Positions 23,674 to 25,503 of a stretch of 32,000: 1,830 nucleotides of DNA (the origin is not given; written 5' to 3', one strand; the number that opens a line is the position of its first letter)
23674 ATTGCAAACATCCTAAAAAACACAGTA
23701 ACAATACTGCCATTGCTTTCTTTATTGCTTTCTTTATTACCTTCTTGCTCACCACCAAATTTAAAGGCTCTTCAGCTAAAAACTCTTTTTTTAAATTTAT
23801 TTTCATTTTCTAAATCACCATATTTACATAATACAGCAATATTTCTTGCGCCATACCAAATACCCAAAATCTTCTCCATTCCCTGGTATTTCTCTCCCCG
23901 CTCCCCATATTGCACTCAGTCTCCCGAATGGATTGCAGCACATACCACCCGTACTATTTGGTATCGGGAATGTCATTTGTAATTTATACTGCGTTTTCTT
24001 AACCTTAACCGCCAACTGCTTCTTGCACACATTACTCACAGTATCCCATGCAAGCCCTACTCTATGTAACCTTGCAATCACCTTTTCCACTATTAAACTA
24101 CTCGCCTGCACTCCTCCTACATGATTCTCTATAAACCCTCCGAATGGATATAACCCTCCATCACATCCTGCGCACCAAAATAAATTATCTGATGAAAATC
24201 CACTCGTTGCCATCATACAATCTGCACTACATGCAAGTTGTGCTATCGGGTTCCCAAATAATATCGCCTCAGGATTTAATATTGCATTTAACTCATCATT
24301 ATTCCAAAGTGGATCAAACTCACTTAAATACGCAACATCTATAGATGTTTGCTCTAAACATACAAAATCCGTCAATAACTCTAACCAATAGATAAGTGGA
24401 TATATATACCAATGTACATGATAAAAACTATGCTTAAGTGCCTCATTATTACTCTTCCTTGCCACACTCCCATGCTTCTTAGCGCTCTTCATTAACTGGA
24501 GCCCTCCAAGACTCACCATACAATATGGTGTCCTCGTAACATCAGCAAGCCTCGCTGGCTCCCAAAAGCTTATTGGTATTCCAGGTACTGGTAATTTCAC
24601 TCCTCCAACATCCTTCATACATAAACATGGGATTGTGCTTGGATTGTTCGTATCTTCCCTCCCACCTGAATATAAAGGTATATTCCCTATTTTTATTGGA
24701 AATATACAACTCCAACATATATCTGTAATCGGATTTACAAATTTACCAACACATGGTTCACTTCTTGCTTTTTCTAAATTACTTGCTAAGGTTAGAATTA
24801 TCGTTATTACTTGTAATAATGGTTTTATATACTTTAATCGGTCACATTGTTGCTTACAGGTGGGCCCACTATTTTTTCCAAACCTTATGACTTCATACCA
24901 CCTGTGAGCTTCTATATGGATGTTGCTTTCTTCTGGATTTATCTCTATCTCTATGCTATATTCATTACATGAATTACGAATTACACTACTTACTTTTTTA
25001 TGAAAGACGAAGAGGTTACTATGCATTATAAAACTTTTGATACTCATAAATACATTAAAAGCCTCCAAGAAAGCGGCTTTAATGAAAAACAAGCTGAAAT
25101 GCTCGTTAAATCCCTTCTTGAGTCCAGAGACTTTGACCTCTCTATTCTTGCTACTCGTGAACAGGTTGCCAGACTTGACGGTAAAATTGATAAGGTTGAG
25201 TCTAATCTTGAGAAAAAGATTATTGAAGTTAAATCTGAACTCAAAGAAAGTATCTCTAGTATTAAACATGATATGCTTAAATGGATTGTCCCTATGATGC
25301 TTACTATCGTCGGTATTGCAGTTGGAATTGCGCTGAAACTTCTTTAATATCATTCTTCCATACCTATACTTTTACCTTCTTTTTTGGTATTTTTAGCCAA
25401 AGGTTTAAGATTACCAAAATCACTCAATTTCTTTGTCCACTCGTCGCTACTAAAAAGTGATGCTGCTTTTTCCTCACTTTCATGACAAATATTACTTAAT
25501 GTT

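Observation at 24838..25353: traU has no start codon of its own: its frame runs antisense through a complete DUF1640-like gene to an ATGA-coupled ATG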

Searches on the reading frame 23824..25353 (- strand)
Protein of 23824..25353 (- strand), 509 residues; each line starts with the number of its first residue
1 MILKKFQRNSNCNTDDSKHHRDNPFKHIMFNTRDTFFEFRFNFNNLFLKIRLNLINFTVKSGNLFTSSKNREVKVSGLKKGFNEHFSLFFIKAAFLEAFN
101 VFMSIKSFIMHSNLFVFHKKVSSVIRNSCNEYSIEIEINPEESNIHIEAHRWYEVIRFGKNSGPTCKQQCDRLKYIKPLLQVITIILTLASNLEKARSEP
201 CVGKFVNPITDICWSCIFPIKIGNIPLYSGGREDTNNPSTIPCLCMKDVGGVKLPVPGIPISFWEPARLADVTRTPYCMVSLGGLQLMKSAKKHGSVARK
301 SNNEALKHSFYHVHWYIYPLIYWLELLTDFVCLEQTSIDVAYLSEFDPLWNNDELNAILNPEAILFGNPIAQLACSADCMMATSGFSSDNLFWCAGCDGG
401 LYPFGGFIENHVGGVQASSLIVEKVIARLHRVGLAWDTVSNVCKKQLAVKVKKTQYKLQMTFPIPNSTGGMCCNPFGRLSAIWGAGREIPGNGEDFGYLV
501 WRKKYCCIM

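Call 5: search_protein_families(library=pfam, proteins=[window:23824-25353:-], max_evalue=0.01)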
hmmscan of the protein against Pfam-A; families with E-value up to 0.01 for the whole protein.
window:23824-25353:- (509 aa): 1 family
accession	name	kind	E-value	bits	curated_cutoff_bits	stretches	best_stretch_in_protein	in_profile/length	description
PF06834.16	TraU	-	6.4e-113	377.6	26.5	1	203-508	1-305/306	TraU protein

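Call 7: find_homologous_proteins(query=window:23824-25353:-, max_evalue=1e-10)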
Query window:23824-25353:- (509 aa): 2754 proteins with E <= 1e-10 among 7873 candidates; the best 120 are listed.
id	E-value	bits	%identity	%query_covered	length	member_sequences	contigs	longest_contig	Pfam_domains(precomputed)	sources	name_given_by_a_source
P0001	0.0e+0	1022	87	99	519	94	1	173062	PF06834.17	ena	-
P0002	6.0e-282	954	79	100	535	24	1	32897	PF06834.17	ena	-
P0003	1.5e-250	851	72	100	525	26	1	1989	PF06834.17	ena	-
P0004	2.3e-208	711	64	100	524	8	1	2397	PF06834.17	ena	-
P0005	5.3e-193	661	85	61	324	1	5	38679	PF06834.17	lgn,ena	-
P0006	3.0e-189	648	80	64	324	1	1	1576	PF06834.17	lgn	-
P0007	2.7e-186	638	80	65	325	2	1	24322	PF06834.17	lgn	-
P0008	5.7e-186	637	76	65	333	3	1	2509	PF06834.17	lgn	-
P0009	4.4e-185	634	77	64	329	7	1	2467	PF06834.17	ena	-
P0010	1.9e-184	632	81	62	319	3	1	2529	PF06834.17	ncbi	-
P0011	1.4e-182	626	78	64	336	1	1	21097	PF06834.17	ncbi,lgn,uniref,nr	ncbi:conjugal transfer protein [Rickettsiales endosymbiont of Peranema trichophorum]|uniref:conjugal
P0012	8.2e-178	611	77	68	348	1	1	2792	PF06834.17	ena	-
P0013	3.2e-174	599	67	72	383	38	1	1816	PF06834.17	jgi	jgi:conjugal transfer pilus assembly protein TraU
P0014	7.9e-174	597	72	68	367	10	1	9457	PF06834.17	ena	-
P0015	3.1e-172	592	72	66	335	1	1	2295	PF06834.17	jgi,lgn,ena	-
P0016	1.5e-168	580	65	71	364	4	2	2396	PF06834.17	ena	-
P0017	1.1e-164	567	74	62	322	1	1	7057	PF06834.17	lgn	-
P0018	9.3e-160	551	70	61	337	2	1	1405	PF06834.17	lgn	-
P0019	4.2e-158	545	68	61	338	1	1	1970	PF06834.17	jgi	jgi:conjugal transfer pilus assembly protein TraU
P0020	3.3e-152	526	68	62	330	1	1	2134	PF06834.17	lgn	-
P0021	4.9e-151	522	51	97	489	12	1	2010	PF06834.17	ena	-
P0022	1.7e-149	517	72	59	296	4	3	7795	PF06834.17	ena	-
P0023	1.4e-147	511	64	63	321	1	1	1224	PF06834.17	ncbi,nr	ncbi:MAG: conjugal transfer protein [Sphingobacteriaceae bacterium]|nr:MAG: conjugal transfer protei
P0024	4.5e-143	496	69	65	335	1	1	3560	PF06834.17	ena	-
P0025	5.8e-143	496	60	65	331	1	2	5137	PF06834.17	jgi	jgi:conjugal transfer pilus assembly protein TraU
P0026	1.7e-141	491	66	61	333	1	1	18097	PF06834.17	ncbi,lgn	ncbi:MAG: conjugal transfer pilus assembly protein TraU [Pseudomonadota bacterium]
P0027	5.4e-137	476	61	64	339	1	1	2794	PF06834.17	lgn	-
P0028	2.3e-133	464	56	66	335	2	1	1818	PF06834.17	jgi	jgi:conjugal transfer pilus assembly protein TraU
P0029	3.8e-132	460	58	64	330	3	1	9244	PF06834.17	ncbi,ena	-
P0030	1.4e-131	458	61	61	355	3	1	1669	PF06834.17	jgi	-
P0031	3.0e-131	457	57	62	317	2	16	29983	PF06834.17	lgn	-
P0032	2.6e-130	454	60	61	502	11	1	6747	PF06834.17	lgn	-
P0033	3.0e-130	454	57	64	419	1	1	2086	PF06834.17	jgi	jgi:conjugal transfer pilus assembly protein TraU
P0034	3.2e-130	453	58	64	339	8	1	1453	PF06834.17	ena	-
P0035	4.1e-130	453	59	62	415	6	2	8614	PF06834.17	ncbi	-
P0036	9.6e-130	452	58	61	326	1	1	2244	PF06834.17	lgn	-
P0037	1.1e-129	452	61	61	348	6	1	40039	PF06834.17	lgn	-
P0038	4.9e-129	450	57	62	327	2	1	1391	PF06834.17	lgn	-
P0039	1.2e-128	448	56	68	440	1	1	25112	PF06834.17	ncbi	-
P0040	1.9e-128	448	55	66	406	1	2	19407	PF06834.17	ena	-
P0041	2.1e-128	447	57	65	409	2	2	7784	PF06834.17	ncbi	-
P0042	2.2e-128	447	55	67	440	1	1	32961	PF06834.17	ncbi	-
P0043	2.3e-128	447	59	61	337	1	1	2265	PF06834.17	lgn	-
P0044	3.3e-128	447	58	62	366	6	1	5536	PF06834.17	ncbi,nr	ncbi:MAG: TraU family protein [Alphaproteobacteria bacterium]|nr:TraU family protein [Alphaproteobac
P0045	4.6e-128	446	52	68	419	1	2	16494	PF06834.17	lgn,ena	-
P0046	5.2e-128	446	56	66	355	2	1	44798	PF06834.17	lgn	-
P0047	5.3e-128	446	56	68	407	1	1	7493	PF06834.17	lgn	-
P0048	6.0e-128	446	56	64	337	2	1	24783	PF06834.17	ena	-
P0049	6.8e-128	446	57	64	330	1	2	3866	PF06834.17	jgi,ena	jgi:conjugal transfer pilus assembly protein TraU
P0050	7.3e-128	446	48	81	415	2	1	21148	PF06834.17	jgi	jgi:conjugal transfer pilus assembly protein TraU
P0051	8.2e-128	446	60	61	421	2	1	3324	PF06834.17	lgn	-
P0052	9.0e-128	445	58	62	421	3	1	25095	PF06834.17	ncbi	-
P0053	1.1e-127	445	58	62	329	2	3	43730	PF06834.17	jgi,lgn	-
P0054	1.4e-127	445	59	62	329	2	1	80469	PF06834.17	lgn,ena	-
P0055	2.1e-127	444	56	65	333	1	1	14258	PF06834.17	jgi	-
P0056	4.4e-127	443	55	66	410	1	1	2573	PF06834.17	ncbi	-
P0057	5.8e-127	443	49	77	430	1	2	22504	PF06834.17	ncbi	-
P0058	7.2e-127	442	55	68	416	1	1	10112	PF06834.17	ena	-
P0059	9.9e-127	442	54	68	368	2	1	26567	PF06834.17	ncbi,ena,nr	ncbi:MAG TPA: conjugal transfer pilus assembly protein TraU [Alphaproteobacteria bacterium]|nr:conju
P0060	1.1e-126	442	50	77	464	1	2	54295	PF06834.17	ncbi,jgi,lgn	-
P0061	1.3e-126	442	57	65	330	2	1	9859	PF06834.17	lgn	-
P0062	3.5e-126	440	57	61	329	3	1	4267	PF06834.17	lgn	-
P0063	4.2e-126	440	56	66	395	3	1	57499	PF06834.17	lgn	-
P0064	4.2e-126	440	48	84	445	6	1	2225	PF06834.17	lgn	-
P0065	4.9e-126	440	59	61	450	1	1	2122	PF06834.17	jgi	jgi:conjugal transfer pilus assembly protein TraU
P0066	5.1e-126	440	56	64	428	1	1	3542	PF06834.17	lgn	-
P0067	6.8e-126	439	58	65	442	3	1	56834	PF06834.17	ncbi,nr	ncbi:conjugal transfer pilus assembly protein TraU [Geitlerinema splendidum]|nr:conjugal transfer pi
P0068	8.6e-126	439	57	65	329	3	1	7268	PF06834.17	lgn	-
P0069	9.6e-126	439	58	61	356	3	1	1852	PF06834.17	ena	-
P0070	1.1e-125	438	56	65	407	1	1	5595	PF06834.17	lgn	-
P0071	1.4e-125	438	58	62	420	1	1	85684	PF06834.17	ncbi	-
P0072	2.0e-125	438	60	61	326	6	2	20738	PF06834.17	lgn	-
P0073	2.0e-125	438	58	62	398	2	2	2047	PF06834.17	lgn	-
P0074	2.0e-125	438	56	68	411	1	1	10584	PF06834.17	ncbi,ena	-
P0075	2.4e-125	437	57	65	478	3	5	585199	PF06834.17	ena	-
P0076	2.7e-125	437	55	67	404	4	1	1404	PF06834.17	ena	-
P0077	3.0e-125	437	59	61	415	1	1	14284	PF06834.17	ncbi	-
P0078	3.0e-125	437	59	62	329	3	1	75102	PF06834.17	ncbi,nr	ncbi:MAG: conjugal transfer protein [Alphaproteobacteria bacterium 41-28]|nr:MAG: conjugal transfer 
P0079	3.1e-125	437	55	64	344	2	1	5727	PF06834.17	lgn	-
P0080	3.3e-125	437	58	62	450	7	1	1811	PF06834.17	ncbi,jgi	jgi:conjugal transfer pilus assembly protein TraU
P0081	3.5e-125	437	56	65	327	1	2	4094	PF06834.17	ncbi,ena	-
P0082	3.9e-125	437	55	64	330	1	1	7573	PF06834.17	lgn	-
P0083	4.2e-125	437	58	61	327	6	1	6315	PF06834.17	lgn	-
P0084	4.8e-125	436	58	65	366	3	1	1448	PF06834.17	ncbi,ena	-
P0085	8.7e-125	436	59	61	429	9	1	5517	PF06834.17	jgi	jgi:conjugal transfer pilus assembly protein TraU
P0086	9.9e-125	435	57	66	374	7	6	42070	PF06834.17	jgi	jgi:conjugal transfer pilus assembly protein TraU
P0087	1.4e-124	435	55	65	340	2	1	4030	PF06834.17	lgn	-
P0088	1.5e-124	435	56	64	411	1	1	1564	PF06834.17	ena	-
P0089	1.7e-124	435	60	61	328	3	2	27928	PF06834.17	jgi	jgi:conjugal transfer pilus assembly protein TraU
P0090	1.9e-124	434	58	62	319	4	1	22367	PF06834.17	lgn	-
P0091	2.5e-124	434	58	62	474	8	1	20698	PF06834.17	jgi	jgi:conjugal transfer pilus assembly protein TraU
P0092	2.7e-124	434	53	65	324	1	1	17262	PF06834.17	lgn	-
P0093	3.2e-124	434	58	61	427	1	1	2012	PF06834.17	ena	-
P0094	3.6e-124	434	59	61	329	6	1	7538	PF06834.17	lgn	-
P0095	3.6e-124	433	57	61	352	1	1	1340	PF06834.17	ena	-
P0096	3.7e-124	433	59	62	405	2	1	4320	PF06834.17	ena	-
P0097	4.4e-124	433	58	61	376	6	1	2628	PF06834.17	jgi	-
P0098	7.4e-124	432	58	61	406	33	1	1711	PF06834.17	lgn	-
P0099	8.0e-124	432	56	65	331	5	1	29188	PF06834.17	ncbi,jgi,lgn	-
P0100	8.5e-124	432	57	61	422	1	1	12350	PF06834.17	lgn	-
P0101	8.6e-124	432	55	65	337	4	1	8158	PF06834.17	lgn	-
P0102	8.9e-124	432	57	61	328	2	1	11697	PF06834.17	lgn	-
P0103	1.2e-123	432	58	61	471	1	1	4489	PF06834.17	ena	-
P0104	1.2e-123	432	50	77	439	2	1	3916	PF06834.17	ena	-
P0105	1.4e-123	432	57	64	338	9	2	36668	PF06834.17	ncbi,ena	-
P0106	1.5e-123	431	53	69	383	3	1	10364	PF06834.17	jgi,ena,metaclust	metaclust:\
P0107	1.6e-123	431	59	61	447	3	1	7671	PF06834.17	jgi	jgi:conjugal transfer pilus assembly protein TraU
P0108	1.7e-123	431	59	61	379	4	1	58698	PF06834.17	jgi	jgi:conjugal transfer pilus assembly protein TraU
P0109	2.1e-123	431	57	62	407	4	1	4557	PF06834.17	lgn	-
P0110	2.9e-123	431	57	61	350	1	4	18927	PF06834.17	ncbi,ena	-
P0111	3.0e-123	430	58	62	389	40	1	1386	PF06834.17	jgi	-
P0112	3.3e-123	430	56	63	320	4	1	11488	PF06834.17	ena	-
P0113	4.2e-123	430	57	61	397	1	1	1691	PF06834.17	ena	-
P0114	4.6e-123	430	60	61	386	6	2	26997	PF06834.17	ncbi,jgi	jgi:conjugal transfer pilus assembly protein TraU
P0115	4.7e-123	430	57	64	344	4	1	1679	PF06834.17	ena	-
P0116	5.7e-123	430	53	66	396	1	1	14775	PF06834.17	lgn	-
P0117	6.1e-123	429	57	65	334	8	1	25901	PF06834.17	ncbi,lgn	-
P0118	6.4e-123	429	59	61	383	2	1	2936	PF06834.17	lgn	-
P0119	6.6e-123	429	54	65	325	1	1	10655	PF06834.17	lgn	-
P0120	8.6e-123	429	56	65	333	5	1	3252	PF06834.17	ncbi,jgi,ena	jgi:conjugal transfer pilus assembly protein TraU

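Call 10: find_encoding_contigs(protein=P0001, flank=6000, max_places=3)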
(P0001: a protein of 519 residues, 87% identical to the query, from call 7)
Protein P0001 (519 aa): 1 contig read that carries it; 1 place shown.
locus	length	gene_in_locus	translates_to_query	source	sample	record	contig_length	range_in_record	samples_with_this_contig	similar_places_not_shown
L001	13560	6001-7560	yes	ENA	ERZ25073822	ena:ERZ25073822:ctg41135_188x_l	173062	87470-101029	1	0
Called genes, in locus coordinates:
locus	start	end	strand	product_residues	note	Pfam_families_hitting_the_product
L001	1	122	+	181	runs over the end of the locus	PF05309:TraE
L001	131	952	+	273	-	PF06586:TraK_N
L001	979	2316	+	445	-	PF03743:TrbI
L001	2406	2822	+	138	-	PF09676:TraV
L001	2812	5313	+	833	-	PF11130:TraC_F_IV, PF12846:AAA_10, PF19044:P-loop_TraG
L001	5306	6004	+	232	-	-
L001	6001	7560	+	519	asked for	PF06834:TraU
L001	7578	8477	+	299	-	PF09673:TrbC_Ftype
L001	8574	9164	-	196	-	PF00239:Resolvase, PF02796:HTH_7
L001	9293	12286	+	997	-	PF13700:DUF4158, PF01526:DDE_Tnp_Tn3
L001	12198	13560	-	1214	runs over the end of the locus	PF08751:TrwC, PF01443:Viral_helicase1 (faint), PF13245:AAA_19, PF13604:AAA_30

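Call 11: find_encoding_contigs(protein=P0002, flank=6000, max_places=3)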
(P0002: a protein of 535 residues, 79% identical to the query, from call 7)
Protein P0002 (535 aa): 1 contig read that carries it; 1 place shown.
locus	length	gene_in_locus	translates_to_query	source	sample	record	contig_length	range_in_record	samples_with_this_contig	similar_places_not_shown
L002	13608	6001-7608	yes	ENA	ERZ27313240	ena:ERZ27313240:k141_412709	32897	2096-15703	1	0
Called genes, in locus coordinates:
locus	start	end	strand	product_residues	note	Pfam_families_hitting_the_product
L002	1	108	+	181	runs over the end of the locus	PF05309:TraE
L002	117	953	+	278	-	PF06586:TraK_N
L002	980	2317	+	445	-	PF03743:TrbI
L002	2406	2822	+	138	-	PF09676:TraV (weak)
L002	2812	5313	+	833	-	PF11130:TraC_F_IV, PF12846:AAA_10, PF19044:P-loop_TraG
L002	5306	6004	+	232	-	-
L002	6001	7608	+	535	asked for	PF06834:TraU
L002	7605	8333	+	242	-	PF09673:TrbC_Ftype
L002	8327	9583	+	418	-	-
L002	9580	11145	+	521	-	PF06986:F_T4SS_TraN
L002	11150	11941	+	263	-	PF13728:TraF, PF13905:Thioredoxin_8 (faint)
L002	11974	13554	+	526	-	PF06122:TraH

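Call 14: find_encoding_contigs(protein=P0004, flank=6000, max_places=3)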
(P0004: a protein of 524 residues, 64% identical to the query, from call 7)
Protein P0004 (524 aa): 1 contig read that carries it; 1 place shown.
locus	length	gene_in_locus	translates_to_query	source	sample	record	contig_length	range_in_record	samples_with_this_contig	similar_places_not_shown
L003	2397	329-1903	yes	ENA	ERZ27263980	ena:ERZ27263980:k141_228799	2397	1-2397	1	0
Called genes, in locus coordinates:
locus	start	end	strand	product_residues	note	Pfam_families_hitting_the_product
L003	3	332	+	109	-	?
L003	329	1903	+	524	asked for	PF06834:TraU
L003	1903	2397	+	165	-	?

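Call 15: find_encoding_contigs(protein=P0021, flank=6000, max_places=3)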
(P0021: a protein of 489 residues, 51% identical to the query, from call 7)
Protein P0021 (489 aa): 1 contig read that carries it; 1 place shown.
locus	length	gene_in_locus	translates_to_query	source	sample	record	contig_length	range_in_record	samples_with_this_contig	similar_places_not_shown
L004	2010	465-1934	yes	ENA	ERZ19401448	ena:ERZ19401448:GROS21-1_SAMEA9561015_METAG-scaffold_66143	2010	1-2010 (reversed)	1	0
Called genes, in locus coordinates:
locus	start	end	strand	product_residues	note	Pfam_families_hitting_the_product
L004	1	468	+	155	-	?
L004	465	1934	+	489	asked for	PF06834:TraU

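Call 18: find_encoding_contigs(protein=P0005, flank=4000, max_places=2)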
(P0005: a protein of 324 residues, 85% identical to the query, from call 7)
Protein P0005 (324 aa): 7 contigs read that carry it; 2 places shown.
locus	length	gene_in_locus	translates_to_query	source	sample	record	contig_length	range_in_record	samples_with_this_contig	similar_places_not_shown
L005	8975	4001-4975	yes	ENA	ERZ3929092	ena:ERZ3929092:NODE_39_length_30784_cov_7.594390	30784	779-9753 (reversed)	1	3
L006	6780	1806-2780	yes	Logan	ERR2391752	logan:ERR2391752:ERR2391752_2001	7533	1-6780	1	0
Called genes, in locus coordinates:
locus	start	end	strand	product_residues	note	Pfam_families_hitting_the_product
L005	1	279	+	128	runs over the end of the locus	PF09676:TraV (weak)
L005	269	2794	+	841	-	PF11130:TraC_F_IV, PF12846:AAA_10, PF19044:P-loop_TraG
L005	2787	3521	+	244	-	-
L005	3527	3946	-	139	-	PF07798:CCDC90-like (weak)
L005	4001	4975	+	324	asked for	PF06834:TraU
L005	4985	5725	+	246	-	PF09673:TrbC_Ftype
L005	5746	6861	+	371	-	-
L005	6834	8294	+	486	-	PF06986:F_T4SS_TraN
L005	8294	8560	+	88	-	PF01402:RHH_1 (weak), PF12651:RHH_3 (weak)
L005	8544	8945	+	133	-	PF01850:PIN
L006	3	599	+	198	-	?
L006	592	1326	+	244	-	-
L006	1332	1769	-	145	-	PF07798:CCDC90-like (weak)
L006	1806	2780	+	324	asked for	PF06834:TraU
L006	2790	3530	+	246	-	PF09673:TrbC_Ftype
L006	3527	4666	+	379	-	-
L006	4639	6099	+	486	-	PF06986:F_T4SS_TraN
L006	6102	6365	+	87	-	PF01402:RHH_1 (weak), PF12651:RHH_3 (weak)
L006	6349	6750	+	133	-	PF01850:PIN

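Call 19: find_encoding_contigs(protein=P0011, flank=4000, max_places=2)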
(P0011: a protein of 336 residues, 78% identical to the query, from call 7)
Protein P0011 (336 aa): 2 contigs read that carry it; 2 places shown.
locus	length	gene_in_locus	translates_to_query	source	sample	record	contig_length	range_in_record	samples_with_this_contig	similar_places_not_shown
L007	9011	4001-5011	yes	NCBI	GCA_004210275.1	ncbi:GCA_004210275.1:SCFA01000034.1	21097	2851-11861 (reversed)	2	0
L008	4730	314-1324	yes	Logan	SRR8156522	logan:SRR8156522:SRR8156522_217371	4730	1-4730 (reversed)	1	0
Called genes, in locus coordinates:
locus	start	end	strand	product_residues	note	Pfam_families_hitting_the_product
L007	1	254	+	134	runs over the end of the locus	PF09676:TraV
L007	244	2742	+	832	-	PF11130:TraC_F_IV, PF12846:AAA_10, PF19044:P-loop_TraG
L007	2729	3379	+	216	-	-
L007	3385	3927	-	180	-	PF07798:CCDC90-like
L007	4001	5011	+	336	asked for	PF06834:TraU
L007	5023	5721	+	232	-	PF09673:TrbC_Ftype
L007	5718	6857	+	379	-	-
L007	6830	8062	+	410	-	PF06986:F_T4SS_TraN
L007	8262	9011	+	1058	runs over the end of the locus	PF00353:HemolysinCabind (weak)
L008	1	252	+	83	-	?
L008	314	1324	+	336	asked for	PF06834:TraU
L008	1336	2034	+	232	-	PF09673:TrbC_Ftype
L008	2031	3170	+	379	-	-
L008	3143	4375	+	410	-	PF06986:F_T4SS_TraN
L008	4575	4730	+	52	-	?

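Call 20: find_encoding_contigs(protein=P0014, flank=4000, max_places=2)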
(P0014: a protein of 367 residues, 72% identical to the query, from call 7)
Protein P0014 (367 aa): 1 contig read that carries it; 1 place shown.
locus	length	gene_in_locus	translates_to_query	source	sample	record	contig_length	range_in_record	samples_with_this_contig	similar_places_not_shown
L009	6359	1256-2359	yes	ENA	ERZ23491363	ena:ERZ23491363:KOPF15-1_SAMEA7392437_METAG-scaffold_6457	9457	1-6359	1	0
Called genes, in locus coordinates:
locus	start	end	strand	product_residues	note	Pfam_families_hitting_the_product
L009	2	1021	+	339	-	?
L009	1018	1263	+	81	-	-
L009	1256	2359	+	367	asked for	PF06834:TraU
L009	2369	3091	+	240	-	PF09673:TrbC_Ftype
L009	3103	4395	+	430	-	-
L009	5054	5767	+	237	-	PF06986:F_T4SS_TraN (faint)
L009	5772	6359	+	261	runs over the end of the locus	PF13728:TraF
